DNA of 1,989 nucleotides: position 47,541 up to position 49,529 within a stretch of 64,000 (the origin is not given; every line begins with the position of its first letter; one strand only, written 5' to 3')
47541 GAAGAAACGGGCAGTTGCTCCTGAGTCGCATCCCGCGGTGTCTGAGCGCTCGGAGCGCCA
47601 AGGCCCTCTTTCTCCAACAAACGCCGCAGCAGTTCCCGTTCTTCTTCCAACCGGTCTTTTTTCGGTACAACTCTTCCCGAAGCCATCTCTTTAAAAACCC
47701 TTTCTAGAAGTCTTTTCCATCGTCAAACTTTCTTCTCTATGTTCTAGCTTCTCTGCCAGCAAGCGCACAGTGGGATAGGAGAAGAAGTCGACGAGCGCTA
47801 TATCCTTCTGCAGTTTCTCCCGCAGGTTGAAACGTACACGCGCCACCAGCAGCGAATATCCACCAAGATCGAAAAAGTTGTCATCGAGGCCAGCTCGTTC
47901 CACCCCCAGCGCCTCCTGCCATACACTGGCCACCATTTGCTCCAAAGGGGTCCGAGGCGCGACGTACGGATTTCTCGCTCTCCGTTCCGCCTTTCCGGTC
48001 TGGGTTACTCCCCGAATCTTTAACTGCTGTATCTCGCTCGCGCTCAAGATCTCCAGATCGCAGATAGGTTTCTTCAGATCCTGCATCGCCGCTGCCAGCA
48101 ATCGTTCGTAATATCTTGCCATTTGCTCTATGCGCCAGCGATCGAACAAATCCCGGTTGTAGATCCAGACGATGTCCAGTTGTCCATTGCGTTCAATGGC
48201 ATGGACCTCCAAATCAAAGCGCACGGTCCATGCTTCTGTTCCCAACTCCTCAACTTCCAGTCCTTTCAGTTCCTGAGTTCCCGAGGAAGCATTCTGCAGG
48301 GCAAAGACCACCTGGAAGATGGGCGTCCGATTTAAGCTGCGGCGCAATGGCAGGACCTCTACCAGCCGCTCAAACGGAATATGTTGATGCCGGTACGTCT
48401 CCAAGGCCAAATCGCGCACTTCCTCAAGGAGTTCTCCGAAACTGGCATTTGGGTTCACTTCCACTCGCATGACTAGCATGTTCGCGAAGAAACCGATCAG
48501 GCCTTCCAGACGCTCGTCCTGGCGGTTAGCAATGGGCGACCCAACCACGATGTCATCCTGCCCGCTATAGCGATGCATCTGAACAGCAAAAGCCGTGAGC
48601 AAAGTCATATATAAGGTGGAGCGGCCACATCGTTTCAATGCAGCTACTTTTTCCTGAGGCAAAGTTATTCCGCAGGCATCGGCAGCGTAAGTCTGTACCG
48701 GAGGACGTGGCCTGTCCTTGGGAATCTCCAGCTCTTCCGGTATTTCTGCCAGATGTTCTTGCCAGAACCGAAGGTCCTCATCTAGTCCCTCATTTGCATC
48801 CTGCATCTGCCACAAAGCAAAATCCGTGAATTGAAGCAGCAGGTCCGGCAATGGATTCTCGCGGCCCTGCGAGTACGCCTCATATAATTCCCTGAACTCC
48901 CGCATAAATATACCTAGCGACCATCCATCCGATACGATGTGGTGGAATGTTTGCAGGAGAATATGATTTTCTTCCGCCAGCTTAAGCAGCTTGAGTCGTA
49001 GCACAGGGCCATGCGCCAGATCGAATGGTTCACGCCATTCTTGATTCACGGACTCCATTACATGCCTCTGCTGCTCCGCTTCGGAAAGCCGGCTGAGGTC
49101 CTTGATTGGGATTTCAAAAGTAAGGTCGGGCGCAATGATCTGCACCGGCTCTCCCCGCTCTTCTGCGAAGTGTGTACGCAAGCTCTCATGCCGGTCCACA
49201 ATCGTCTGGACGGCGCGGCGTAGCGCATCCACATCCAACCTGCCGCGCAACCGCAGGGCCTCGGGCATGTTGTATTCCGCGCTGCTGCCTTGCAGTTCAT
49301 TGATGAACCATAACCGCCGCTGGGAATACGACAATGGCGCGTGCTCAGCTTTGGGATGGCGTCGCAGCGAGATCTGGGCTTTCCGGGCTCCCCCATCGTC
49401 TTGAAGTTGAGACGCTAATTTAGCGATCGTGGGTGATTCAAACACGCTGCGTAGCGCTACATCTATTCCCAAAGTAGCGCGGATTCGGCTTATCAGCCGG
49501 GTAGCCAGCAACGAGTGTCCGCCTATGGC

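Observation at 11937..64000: Orphan hybrid NRPS-PKS gene cluster (10 NRPS modules + 1 PKS module, >50 kb) that runs off the right edge of the window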

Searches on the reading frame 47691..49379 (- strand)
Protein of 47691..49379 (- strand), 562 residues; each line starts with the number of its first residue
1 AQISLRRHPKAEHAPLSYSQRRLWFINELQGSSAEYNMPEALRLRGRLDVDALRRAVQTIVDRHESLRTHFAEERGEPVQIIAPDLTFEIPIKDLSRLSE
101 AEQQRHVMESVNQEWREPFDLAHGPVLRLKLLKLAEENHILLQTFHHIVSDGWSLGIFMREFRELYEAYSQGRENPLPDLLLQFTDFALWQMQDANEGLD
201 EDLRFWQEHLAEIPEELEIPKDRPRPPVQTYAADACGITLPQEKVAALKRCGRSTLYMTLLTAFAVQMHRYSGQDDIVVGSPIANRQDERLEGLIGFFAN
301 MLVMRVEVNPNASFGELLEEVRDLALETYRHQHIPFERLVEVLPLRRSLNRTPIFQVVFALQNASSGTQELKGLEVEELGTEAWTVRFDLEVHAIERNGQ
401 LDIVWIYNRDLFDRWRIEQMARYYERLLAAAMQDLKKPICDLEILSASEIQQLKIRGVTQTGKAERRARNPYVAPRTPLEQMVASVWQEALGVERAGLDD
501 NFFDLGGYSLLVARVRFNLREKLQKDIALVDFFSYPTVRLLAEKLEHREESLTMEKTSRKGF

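Call 55: find_homologous_proteins(query=window:47691-49379:-, max_evalue=1e-80)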
Query window:47691-49379:- (562 aa): 1742 proteins with E <= 1e-80 among 8000 candidates; the best 120 are listed.
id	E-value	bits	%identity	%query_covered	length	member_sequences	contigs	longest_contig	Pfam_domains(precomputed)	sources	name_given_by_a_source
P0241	0.0e+0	1134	88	100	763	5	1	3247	PF00668.26,PF00550.32,PF13193.13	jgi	jgi:acyl carrier protein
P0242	0.0e+0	1050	83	97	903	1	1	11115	PF00668.26,PF00550.32,PF00501.35,PF13193.13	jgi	jgi:Condensation domain/AMP-binding enzyme/Phosphopantetheine attachment site/AMP-binding enzyme C-t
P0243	0.0e+0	1017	80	98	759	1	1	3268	PF00668.26,PF00550.32,PF13193.13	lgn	-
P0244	5.0e-293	991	86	91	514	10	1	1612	PF00668.26,PF00550.32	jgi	-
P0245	6.6e-289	978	76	100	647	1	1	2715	PF00668.26,PF00550.32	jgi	jgi:acyl carrier protein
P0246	9.1e-289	977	77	99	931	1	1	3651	PF00668.26,PF00550.32,PF00501.35,PF13193.13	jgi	jgi:Condensation domain/AMP-binding enzyme/Phosphopantetheine attachment site/AMP-binding enzyme C-t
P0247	1.5e-278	943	74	99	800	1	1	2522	PF00668.26,PF00550.32,PF13193.13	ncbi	-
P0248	1.9e-255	867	87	78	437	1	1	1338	PF00668.26,PF00550.32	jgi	-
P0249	9.9e-251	852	81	80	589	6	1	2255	PF00668.26,PF00550.32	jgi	jgi:hypothetical protein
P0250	6.6e-244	829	77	81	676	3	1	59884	PF00668.26,PF00550.32,PF13193.13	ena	-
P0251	1.1e-242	825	78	81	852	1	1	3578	PF00668.26,PF00550.32,PF00501.35,PF13193.13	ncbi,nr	ncbi:MAG TPA: condensation domain-containing protein, partial [Alphaproteobacteria bacterium]|nr:con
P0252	1.0e-239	815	77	80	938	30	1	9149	PF00668.26,PF00550.32,PF00501.35,PF13193.13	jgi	jgi:amino acid adenylation domain-containing protein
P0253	2.9e-238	810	89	72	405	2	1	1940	PF00668.26,PF00550.32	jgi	jgi:hypothetical protein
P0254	8.5e-235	799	79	80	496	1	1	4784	PF00668.26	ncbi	ncbi:MAG: condensation domain-containing protein, partial [Candidatus Angelobacter sp.]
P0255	1.8e-230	785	88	70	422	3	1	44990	PF00668.26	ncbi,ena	-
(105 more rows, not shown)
